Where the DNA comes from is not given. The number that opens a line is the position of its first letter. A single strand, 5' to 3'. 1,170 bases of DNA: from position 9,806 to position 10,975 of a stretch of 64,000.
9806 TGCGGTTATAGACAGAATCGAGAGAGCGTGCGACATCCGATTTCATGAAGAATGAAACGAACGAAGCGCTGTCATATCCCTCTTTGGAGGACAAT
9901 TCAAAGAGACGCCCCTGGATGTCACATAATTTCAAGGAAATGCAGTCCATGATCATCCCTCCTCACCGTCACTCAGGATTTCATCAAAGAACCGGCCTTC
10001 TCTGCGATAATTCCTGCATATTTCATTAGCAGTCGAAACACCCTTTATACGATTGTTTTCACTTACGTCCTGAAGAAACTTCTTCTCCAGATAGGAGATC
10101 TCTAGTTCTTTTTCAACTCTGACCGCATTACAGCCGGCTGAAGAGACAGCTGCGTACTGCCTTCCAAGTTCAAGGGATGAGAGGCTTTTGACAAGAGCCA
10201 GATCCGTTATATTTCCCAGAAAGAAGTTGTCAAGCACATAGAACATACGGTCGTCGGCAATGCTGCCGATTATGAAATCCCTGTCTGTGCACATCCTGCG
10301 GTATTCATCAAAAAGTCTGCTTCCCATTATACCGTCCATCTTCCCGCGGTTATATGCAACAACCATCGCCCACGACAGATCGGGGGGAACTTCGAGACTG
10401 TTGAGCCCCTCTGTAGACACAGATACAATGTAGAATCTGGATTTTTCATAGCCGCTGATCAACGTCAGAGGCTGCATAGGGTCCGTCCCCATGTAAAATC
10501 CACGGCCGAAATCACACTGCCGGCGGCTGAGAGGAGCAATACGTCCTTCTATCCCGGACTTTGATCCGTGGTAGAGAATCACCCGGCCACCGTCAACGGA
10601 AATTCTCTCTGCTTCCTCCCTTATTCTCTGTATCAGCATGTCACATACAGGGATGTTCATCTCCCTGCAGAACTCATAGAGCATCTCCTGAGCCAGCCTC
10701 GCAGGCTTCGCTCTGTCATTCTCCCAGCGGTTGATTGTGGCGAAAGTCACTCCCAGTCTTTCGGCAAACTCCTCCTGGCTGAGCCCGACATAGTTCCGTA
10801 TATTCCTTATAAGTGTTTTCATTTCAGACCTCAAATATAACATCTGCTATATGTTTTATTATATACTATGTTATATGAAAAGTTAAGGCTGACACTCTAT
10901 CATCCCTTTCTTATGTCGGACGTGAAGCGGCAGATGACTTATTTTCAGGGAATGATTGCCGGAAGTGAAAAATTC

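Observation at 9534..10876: XRE-HTH fused to a DUF3990-like domain with a PARP-like HGS / GxGFY signature, plus an overlapping partner gene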

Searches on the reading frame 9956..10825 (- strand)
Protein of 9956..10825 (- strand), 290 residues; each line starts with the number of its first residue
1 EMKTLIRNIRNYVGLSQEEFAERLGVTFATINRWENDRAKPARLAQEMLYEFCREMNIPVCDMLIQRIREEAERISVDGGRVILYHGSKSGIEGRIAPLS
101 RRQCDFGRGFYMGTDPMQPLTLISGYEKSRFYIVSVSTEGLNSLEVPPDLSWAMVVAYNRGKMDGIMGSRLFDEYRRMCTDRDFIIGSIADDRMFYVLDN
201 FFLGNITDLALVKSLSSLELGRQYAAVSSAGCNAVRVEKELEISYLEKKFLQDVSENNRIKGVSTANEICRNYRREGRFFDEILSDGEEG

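Call 3: search_protein_families(library=pfam, proteins=[window:9956-10825:-], max_evalue=1)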
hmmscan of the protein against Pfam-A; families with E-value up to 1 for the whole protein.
window:9956-10825:- (290 aa): 13 families
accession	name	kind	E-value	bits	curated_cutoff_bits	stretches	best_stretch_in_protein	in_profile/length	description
PF13151.12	DUF3990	-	1.3e-23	83.8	32.2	1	83-235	2-150/152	Protein of unknown function (DUF3990)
PF01381.28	HTH_3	-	3.9e-10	40.1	23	1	6-50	1-42/55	Helix-turn-helix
PF13560.12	HTH_31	-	2e-06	28.4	27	1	5-43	5-44/64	Helix-turn-helix domain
PF12844.13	HTH_19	-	1.5e-05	25.2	30.2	1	6-67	4-61/64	Helix-turn-helix domain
PF22495.2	HTH_92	-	0.003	17.3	27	1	7-43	1-37/45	RsaL-like HTH domain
PF20432.4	Xre-like-HTH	-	0.0041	17.8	25.8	1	4-44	13-50/63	Antitoxin Xre-like helix-turn-helix domain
PF13443.12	HTH_26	-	0.0047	17.6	22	1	14-63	10-57/63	Cro/C1-type HTH DNA-binding domain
PF13022.12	HTH_Tnp_1_2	-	0.017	15.7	27.9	1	11-72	23-83/122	Helix-turn-helix of insertion element transposase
PF15731.11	MqsA_antitoxin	-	0.083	13.5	30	1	4-43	72-111/131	Antitoxin component of bacterial toxin-antitoxin system, MqsA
PF08195.16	TRI9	-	0.14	12.6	25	0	142-159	9-26/43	TRI9 protein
PF15943.11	YdaS_toxin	-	0.14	12.5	30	1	16-40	10-35/65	Bacterial toxin YdaS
PF13384.12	HTH_23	-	0.15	12.4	24.6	1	9-34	14-37/50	Homeodomain-like domain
PF13518.12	HTH_28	-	0.17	12.4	25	0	14-36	12-34/52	Helix-turn-helix domain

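Call 4: search_protein_families(library=ncbifam, proteins=[window:9956-10825:-], max_evalue=1)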
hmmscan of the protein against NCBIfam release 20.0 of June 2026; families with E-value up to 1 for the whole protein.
window:9956-10825:- (290 aa): 19 families
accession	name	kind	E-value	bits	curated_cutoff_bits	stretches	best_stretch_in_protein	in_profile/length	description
TIGR03830.1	CxxCG_CxxCG_HTH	subfamily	9.1e-10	38.4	61.8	1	4-51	68-115/127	type II TA system antitoxin MqsA family protein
NF007481.0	PRK10072.1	equivalog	3.1e-07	30.8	110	1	6-48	38-80/96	HTH-type transcriptional regulator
NF041265.1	NadS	equivalog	1.6e-06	28.3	60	1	6-50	35-79/94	NadS family protein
NF041951.1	phage_RstR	subfamily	4e-05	23.9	80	1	3-69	4-66/108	RstR family transcriptional repressor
TIGR03070.1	couple_hipB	subfamily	0.0002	21.2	71.65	1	5-40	6-41/58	type II toxin-antitoxin system Y4mF family antitoxin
TIGR00270.2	TIGR00270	equivalog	0.00023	21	110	1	3-44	77-118/159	multiprotein bridging factor aMBF1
TIGR02612.1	mob_myst_A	hypoth_equivalog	0.00043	20.2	122.6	1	5-40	29-64/150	mobile mystery protein A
NF047948.1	male_kill_WMK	equivalog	0.001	18.6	300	1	6-71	167-228/300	WO male-killing family protein Wmk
NF007408.0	PRK09943.1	equivalog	0.0013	18.4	211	1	6-44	12-50/185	HTH-type transcriptional regulator PuuR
NF008109.0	PRK10856.1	equivalog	0.0014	18.4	208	1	5-53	18-65/334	cytoskeleton protein RodZ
NF007257.0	PRK09706.1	subfamily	0.0014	18.4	101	1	5-42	9-46/135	transcriptional repressor DicA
NF041575.1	antitoxPezA_Strep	equivalog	0.0028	17.6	290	1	6-64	6-61/158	type II toxin-antitoxin system antitoxin PezA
NF040522.1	VC1465_fam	subfamily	0.0029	17.6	70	1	6-39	1-34/111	VC1465 family Xer recombination activation factor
NF047542.1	telomere_Tap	equivalog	0.0087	14.8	600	1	9-46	25-62/695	telomere-associated protein Tap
NF007271.0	PRK09726.1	equivalog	0.012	15.6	79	1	6-38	17-49/88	type II toxin-antitoxin system antitoxin HipB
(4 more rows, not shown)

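Call 5: search_protein_families(library=padloc, proteins=[window:9956-10825:-], max_evalue=1)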
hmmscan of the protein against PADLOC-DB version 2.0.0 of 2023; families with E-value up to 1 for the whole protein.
window:9956-10825:- (290 aa): 18 families
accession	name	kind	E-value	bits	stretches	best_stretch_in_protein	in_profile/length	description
PDLC04438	PDC-M13B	-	2.2e-14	51.7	1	83-235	2-150/158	-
PDLC04436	PDC-M13A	-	1.5e-11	42.3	1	83-239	2-155/159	-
PDLC02926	HTH_VI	-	1.8e-08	32.5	1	3-72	3-69/92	-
PDLC04641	PDC-M42A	-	3e-06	25.1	1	81-240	3-171/215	-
PDLC04411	PDC-M10A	-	0.00013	19.7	2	82-118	4-40/156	-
PDLC03951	RmrA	-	0.00034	17.7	1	7-72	14-75/400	-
PDLC03944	RmrA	-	0.00057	17.1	1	6-60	11-62/384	-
PDLC03947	RmrA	-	0.001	16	1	6-60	16-67/383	-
PDLC04412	PDC-M10A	-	0.0012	16.7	1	83-210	2-117/152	-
PDLC03948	RmrA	-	0.0022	14.9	1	7-60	14-64/397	-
PDLC04133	mad1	-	0.0024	16.2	1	15-38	6-29/60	mads_1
PDLC03949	RmrA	-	0.0054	13.6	1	10-47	11-48/363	-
PDLC03955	RmrA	-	0.0087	13.3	1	9-59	28-75/371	-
PDLC03945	RmrA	-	0.015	12.5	1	6-42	7-43/394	-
PDLC03954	RmrA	-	0.018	12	1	6-42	15-51/380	-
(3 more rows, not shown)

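Call 12: search_solved_structures(query=window:9956-10825:-, max_evalue=1)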
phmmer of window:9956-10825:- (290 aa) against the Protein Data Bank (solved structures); distinct sequences matched with E-value up to 1: 12.
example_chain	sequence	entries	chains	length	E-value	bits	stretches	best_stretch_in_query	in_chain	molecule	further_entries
8tac_A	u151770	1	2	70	0.011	18.7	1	6-44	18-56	DBP48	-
2ppx_A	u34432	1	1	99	0.046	16.7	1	6-47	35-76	Uncharacterized protein Atu1735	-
1sq8_A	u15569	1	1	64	0.048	16.6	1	6-48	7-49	dh434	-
1r63_A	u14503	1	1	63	0.089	15.7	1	5-48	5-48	REPRESSOR PROTEIN FROM BACTERIOPHAGE 434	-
1per_L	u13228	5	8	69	0.11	15.4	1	5-48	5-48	PROTEIN (434 REPRESSOR) | 434 REPRESSOR | REPRESSOR PROTEIN CI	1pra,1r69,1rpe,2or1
2mez_A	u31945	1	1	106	0.21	14.5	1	5-46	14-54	Multiprotein Bridging Factor (MBP-like)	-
2r63_A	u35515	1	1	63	0.35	13.8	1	11-48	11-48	REPRESSOR PROTEIN FROM BACTERIOPHAGE 434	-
4yg4_A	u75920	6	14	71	0.57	13.1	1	6-42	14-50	Antitoxin HipB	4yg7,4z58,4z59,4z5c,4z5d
2wiu_B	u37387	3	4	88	0.68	12.8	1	6-62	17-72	HTH-TYPE TRANSCRIPTIONAL REGULATOR HIPB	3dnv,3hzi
5k98_B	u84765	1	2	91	0.76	12.7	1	6-62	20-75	Antitoxin HipB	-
4z5h_A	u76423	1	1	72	0.82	12.5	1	6-42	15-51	Antitoxin HipB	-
4yg1_A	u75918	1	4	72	0.88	12.5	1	6-40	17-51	Antitoxin HipB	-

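Call 13: find_homologous_proteins(query=window:9956-10825:-)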
Query window:9956-10825:- (290 aa): 4718 proteins with E <= 0.001 among 6339 candidates; the best 120 are listed.
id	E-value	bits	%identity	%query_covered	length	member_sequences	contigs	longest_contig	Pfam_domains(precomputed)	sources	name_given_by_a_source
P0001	1.5e-189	647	100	100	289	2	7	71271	PF13151.13,PF12844.14,PF01381.29,PF13560.13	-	-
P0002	2.5e-188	642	100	100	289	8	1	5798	PF13151.13,PF12844.14,PF01381.29,PF13560.13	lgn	-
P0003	1.8e-184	630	98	100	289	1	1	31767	PF13151.13,PF12844.14,PF01381.29,PF13560.13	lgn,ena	-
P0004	4.6e-184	629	98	100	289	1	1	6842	PF13151.13,PF12844.14,PF01381.29,PF13560.13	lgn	-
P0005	3.0e-170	583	89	100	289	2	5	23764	PF13151.13,PF01381.29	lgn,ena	-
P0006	3.4e-139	481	70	99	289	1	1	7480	PF13151.13,PF01381.29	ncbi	-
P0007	3.9e-136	471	70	99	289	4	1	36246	PF13151.13,PF01381.29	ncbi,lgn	-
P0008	3.1e-135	468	69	99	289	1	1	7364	PF13151.13,PF01381.29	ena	-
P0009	4.6e-135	468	69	99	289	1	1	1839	PF13151.13,PF01381.29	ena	-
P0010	5.0e-135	468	68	100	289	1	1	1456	PF13151.13,PF12844.14,PF01381.29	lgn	-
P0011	8.3e-135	467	69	99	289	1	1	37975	PF13151.13,PF01381.29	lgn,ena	-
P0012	1.2e-134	466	69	99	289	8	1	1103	PF13151.13,PF01381.29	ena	-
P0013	1.6e-134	466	69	99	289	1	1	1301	PF13151.13,PF01381.29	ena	-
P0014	2.2e-134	466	69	99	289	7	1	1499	PF13151.13,PF01381.29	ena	-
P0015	3.0e-134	465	69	99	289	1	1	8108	PF13151.13,PF01381.29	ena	-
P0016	3.2e-134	465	67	100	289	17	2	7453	PF13151.13,PF01381.29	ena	-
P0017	3.5e-134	465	69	99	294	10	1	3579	PF13151.13,PF01381.29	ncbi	-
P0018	6.0e-134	464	69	99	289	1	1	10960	PF13151.13,PF01381.29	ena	-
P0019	1.5e-133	463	68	99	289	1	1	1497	PF13151.13,PF01381.29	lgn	-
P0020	1.5e-133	463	68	99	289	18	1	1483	PF13151.13,PF01381.29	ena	-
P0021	1.8e-133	463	70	98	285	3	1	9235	PF13151.13,PF01381.29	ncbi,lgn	-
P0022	1.3e-132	460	66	99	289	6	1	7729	PF13151.13,PF12844.14,PF01381.29,PF13560.13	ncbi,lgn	-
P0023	2.5e-132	459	68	100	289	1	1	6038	PF13151.13,PF01381.29,PF13560.13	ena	-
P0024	3.5e-132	458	68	100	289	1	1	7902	PF13151.13,PF01381.29,PF13560.13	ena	-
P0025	8.6e-132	457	67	99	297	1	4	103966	PF13151.13,PF01381.29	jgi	jgi:transcriptional regulator with XRE-family HTH domain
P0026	1.1e-131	457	66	99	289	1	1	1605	PF13151.13,PF12844.14,PF01381.29,PF13560.13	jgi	jgi:transcriptional regulator with XRE-family HTH domain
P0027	1.8e-131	456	68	99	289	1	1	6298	PF13151.13,PF01381.29,PF13560.13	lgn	-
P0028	2.7e-131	455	67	99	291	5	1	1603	PF13151.13,PF12844.14,PF01381.29,PF13560.13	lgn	-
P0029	2.7e-131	455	68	98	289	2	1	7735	PF13151.13,PF01381.29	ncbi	-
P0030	3.0e-131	455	66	99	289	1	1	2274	PF13151.13,PF12844.14,PF01381.29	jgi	jgi:transcriptional regulator with XRE-family HTH domain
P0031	5.5e-131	454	67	99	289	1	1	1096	PF13151.13,PF12844.14,PF01381.29,PF13560.13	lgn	-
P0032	5.5e-131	454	67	99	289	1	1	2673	PF13151.13,PF12844.14,PF01381.29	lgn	-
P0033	7.3e-131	454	66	100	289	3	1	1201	PF13151.13,PF01381.29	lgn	-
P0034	9.5e-131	454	67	99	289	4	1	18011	PF13151.13,PF12844.14,PF01381.29,PF13560.13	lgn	-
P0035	1.0e-130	453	66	99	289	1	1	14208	PF13151.13,PF01381.29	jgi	jgi:transcriptional regulator with XRE-family HTH domain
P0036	1.0e-130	453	67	99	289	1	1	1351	PF13151.13,PF12844.14,PF01381.29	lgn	-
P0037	1.1e-130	453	69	99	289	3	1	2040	PF13151.13,PF12844.14,PF01381.29,PF13560.13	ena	-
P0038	2.8e-130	452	67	99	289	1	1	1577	PF13151.13,PF12844.14,PF01381.29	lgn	-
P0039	3.2e-130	452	67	99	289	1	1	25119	PF13151.13,PF01381.29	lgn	-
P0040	3.4e-130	452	67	99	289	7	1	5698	PF13151.13,PF01381.29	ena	-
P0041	5.2e-130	451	66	99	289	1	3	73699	PF13151.13,PF01381.29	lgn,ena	-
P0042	7.1e-130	451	66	99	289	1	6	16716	PF13151.13,PF12844.14,PF01381.29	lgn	-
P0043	8.4e-130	451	66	99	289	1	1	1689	PF13151.13,PF12844.14,PF01381.29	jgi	jgi:transcriptional regulator with XRE-family HTH domain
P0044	1.0e-129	450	66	99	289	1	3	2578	PF13151.13,PF01381.29,PF13560.13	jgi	jgi:transcriptional regulator with XRE-family HTH domain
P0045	1.1e-129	450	68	99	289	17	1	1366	PF13151.13,PF12844.14,PF01381.29,PF13560.13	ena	-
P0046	1.3e-129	450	66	99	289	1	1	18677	PF13151.13,PF12844.14,PF01381.29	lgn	-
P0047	1.3e-129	450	66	99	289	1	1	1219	PF13151.13,PF12844.14,PF01381.29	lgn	-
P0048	2.7e-129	449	66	99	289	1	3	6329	PF13151.13,PF01381.29,PF13560.13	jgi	jgi:transcriptional regulator with XRE-family HTH domain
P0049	3.0e-129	449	66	100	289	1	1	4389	PF13151.13,PF12844.14,PF01381.29,PF13560.13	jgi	jgi:transcriptional regulator with XRE-family HTH domain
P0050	4.4e-129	448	66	100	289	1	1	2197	PF13151.13,PF01381.29,PF13560.13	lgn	-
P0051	5.2e-129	448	66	99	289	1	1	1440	PF13151.13,PF12844.14,PF01381.29,PF13560.13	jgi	jgi:transcriptional regulator with XRE-family HTH domain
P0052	5.9e-129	448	66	99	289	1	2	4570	PF13151.13,PF01381.29,PF13560.13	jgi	-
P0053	6.4e-129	448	66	99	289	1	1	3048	PF13151.13,PF12844.14,PF01381.29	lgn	-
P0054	7.5e-129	447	66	99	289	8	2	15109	PF13151.13,PF01381.29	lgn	-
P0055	7.9e-129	447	66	99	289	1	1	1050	PF13151.13,PF12844.14,PF01381.29,PF13560.13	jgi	jgi:transcriptional regulator with XRE-family HTH domain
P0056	8.5e-129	447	66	99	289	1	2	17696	PF13151.13,PF01381.29,PF13560.13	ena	-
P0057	1.2e-128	447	67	99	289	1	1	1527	PF13151.13,PF01381.29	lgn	-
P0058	1.3e-128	447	67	99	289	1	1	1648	PF13151.13,PF01381.29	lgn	-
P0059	1.4e-128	447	65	99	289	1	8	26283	PF13151.13,PF01381.29,PF13560.13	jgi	jgi:transcriptional regulator with XRE-family HTH domain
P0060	1.6e-128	446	66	99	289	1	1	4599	PF13151.13,PF01381.29,PF13560.13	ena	-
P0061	1.9e-128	446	67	99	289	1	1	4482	PF13151.13,PF12844.14,PF01381.29,PF13560.13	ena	-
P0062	2.5e-128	446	67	99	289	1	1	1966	PF13151.13,PF12844.14,PF01381.29,PF13560.13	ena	-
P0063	2.6e-128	446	67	98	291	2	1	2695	PF13151.13,PF01381.29,PF13560.13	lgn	-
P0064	3.1e-128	445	65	99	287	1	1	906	PF13151.13,PF01381.29,PF13560.13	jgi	jgi:transcriptional regulator with XRE-family HTH domain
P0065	4.6e-128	445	67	98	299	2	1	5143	PF13151.13,PF12844.14,PF01381.29,PF13560.13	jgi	-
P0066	4.7e-128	445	65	99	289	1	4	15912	PF13151.13,PF01381.29,PF13560.13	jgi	jgi:transcriptional regulator with XRE-family HTH domain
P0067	5.0e-128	445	66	99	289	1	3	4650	PF13151.13,PF12844.14,PF01381.29,PF13560.13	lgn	-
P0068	5.1e-128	445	64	99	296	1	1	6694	PF13151.13,PF01381.29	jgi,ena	jgi:transcriptional regulator with XRE-family HTH domain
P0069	5.8e-128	444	66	99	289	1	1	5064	PF13151.13,PF01381.29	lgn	-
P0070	6.5e-128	444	67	100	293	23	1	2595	PF13151.13,PF01381.29,PF22495.3,PF13560.13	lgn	-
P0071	6.9e-128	444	64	99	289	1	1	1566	PF13151.13,PF01381.29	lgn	-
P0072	8.8e-128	444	66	100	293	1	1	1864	PF13151.13,PF12844.14,PF01381.29,PF13560.13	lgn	-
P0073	4.9e-127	441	65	99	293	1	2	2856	PF13151.13,PF01381.29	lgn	-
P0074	6.1e-127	441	66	99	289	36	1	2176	PF13151.13,PF12844.14,PF01381.29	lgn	-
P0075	6.7e-127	441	65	100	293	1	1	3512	PF13151.13,PF12844.14,PF01381.29,PF13560.13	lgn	-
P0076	8.7e-127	441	65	100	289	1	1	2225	PF13151.13,PF12844.14,PF01381.29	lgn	-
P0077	1.0e-126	440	64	99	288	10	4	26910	PF13151.13,PF01381.29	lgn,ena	-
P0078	1.2e-126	440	64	99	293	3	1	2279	PF13151.13,PF01381.29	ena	-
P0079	2.6e-126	439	64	99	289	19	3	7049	PF13151.13,PF01381.29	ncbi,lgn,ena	-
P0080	3.5e-126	439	64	99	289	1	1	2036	PF13151.13,PF01381.29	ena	-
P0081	4.2e-126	438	64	100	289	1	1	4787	PF13151.13,PF01381.29,PF13560.13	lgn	-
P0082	4.6e-126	438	64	99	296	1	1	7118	PF13151.13,PF01381.29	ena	-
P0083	6.0e-126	438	64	100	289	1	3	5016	PF13151.13,PF01381.29,PF13560.13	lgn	-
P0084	1.2e-125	437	64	99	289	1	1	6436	PF13151.13,PF01381.29,PF13560.13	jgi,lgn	-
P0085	1.2e-125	437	65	99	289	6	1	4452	PF13151.13,PF01381.29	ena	-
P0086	1.5e-125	437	65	99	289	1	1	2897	PF13151.13,PF01381.29,PF13560.13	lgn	-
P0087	5.1e-125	435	64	100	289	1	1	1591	PF13151.13,PF01381.29,PF13560.13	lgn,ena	-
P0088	6.3e-125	435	64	100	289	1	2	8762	PF13151.13,PF12844.14,PF01381.29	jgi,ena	jgi:transcriptional regulator with XRE-family HTH domain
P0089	9.2e-125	434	66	100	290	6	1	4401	PF13151.13,PF01381.29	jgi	jgi:transcriptional regulator with XRE-family HTH domain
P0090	9.6e-125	434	65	99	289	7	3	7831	PF13151.13,PF01381.29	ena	-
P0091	1.1e-124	434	64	98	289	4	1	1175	PF13151.13,PF01381.29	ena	-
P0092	1.2e-124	434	65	99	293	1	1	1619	PF13151.13,PF12844.14,PF01381.29,PF13560.13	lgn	-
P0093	2.7e-124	432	63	100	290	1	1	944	PF13151.13,PF01381.29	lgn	-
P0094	5.5e-124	431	65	98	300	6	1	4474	PF13151.13,PF01381.29,PF13560.13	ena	-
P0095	5.5e-124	431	64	99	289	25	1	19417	PF13151.13,PF01381.29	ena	-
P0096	5.9e-124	431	63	100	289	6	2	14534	PF13151.13,PF12844.14,PF01381.29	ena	-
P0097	8.0e-124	431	63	99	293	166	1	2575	PF13151.13,PF01381.29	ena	-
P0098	8.8e-124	431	63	99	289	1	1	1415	PF13151.13,PF01381.29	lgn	-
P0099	1.0e-123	431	63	100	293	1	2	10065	PF13151.13,PF01381.29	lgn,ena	-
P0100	1.1e-123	430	63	100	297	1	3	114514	PF13151.13,PF01381.29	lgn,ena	-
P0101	1.9e-123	430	63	100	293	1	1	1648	PF13151.13,PF01381.29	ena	-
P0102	2.6e-123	429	63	100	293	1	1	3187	PF13151.13,PF01381.29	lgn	-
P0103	4.3e-123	429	63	99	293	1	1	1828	PF13151.13,PF01381.29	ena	-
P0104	7.3e-123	428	63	99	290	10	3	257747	PF13151.13,PF01381.29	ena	-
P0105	1.3e-122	427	63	100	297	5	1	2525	PF13151.13,PF01381.29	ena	-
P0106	1.3e-122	427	62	98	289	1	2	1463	PF13151.13,PF01381.29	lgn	-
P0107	1.4e-122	427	63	99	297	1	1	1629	PF13151.13,PF01381.29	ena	-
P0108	1.5e-122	427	62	100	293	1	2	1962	PF13151.13,PF01381.29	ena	-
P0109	1.8e-122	427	63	99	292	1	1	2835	PF13151.13,PF12844.14,PF01381.29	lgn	-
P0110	2.5e-122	426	62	100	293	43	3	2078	PF13151.13,PF01381.29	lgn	-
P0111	8.9e-122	424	62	100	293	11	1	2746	PF13151.13,PF01381.29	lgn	-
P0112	1.2e-121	424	62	100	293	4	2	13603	PF13151.13,PF01381.29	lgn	-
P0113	1.4e-121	424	62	99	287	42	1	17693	PF13151.13,PF01381.29,PF13560.13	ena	-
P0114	1.8e-121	423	63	100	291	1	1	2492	PF13151.13,PF01381.29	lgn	-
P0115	2.0e-121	423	62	100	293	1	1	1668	PF13151.13,PF01381.29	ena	-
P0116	4.0e-121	422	62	98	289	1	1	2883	PF13151.13,PF01381.29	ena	-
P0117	5.1e-121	422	62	99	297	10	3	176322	PF13151.13,PF01381.29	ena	-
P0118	5.3e-121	422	61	100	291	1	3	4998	PF13151.13,PF01381.29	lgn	-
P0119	5.4e-121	422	63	99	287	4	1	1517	PF13151.13,PF12844.14,PF01381.29,PF13560.13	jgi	jgi:transcriptional regulator with XRE-family HTH domain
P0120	7.5e-121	421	62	100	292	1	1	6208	PF13151.13,PF01381.29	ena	-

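Call 20: find_encoding_contigs(protein=P0117, flank=8000, max_places=3)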
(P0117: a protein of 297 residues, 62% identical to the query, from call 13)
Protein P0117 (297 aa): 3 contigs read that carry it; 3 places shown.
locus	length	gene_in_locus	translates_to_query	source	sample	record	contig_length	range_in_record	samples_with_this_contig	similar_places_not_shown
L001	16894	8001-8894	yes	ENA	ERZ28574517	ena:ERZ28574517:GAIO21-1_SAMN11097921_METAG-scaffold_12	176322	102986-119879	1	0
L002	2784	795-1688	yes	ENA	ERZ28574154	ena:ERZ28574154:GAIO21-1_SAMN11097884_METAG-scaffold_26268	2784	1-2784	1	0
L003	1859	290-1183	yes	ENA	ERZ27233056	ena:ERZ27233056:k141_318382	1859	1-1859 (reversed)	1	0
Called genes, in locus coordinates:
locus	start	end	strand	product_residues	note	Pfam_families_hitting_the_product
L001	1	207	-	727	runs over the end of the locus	PF01370:Epimerase (weak), PF04321:RmlD_sub_bind, PF16363:GDP_Man_Dehyd (faint)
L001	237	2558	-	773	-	-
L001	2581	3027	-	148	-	-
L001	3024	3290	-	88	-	PF05402:PqqD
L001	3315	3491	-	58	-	-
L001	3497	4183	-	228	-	PF27840:ScmC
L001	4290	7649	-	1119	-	PF09479:Flg_new (faint), PF18998:Flg_new_2 (weak)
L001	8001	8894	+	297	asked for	PF01381:HTH_3, PF13151:DUF3990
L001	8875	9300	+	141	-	-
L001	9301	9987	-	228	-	PF04474:DUF554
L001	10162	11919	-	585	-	PF01301:Glyco_hydro_35, PF02449:Glyco_hydro_42, PF21317:BetaGal_ABD_1, PF21467:BetaGal_gal-bd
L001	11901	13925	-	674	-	PF02449:Glyco_hydro_42, PF08532:Glyco_hydro_42M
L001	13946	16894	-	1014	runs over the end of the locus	PF02837:Glyco_hydro_2_N, PF22666:Glyco_hydro_2_N2 (weak), PF00703:Glyco_hydro_2, PF02836:Glyco_hydro_2_C, PF16353:LacZ_4, PF02929:Bgal_small_N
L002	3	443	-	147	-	?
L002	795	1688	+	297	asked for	PF01381:HTH_3, PF13151:DUF3990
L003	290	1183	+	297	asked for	PF01381:HTH_3, PF13151:DUF3990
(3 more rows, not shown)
